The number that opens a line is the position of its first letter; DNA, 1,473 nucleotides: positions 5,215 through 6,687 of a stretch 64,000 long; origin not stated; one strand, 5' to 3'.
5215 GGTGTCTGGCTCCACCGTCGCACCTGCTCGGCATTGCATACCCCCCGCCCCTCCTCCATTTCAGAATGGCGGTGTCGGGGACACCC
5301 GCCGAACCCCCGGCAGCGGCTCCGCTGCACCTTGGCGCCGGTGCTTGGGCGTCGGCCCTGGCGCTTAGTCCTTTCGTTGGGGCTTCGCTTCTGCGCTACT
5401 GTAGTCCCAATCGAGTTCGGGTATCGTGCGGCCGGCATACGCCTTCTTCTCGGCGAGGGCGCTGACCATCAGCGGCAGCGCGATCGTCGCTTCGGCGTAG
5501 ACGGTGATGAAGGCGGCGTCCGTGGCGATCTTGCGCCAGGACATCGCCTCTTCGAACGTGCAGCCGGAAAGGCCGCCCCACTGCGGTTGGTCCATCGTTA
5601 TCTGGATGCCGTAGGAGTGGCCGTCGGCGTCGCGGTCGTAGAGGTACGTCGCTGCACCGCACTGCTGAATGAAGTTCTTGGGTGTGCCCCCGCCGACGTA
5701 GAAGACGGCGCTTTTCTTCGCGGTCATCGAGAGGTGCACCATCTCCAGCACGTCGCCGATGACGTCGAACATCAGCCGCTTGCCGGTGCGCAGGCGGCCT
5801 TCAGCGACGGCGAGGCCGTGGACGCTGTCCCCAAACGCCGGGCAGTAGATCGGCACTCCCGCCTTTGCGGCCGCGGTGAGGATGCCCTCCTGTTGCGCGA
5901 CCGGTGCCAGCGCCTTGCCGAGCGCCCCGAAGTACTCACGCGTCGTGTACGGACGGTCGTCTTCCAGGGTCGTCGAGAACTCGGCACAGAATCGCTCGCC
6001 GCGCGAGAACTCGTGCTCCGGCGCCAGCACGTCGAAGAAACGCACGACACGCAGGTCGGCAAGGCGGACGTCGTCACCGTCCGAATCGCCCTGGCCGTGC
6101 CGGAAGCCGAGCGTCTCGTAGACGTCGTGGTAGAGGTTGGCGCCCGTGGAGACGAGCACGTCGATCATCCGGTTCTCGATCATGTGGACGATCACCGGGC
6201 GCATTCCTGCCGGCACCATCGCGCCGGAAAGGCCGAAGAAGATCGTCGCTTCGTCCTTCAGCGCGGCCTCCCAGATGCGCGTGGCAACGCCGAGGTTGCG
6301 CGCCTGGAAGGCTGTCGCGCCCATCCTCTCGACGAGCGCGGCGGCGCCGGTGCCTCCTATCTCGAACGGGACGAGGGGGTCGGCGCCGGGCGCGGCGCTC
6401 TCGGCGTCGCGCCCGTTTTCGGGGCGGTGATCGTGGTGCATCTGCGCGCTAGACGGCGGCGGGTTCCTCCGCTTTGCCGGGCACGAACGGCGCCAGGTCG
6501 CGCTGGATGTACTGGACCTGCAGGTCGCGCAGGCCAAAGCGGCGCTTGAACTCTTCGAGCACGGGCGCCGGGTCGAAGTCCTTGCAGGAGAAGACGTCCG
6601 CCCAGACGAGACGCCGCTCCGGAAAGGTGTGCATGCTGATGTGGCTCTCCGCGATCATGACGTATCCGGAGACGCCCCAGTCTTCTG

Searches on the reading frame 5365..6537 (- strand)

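Call 19: search_protein_families(library=pfam, proteins=[window:5365-6537:-], max_evalue=0.01)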
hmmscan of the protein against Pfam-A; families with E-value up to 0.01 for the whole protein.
window:5365-6537:- (390 aa): 1 family
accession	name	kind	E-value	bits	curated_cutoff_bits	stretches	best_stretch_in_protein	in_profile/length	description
PF01916.23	DS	-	5.6e-86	288.8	27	1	68-360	2-287/288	Deoxyhypusine synthase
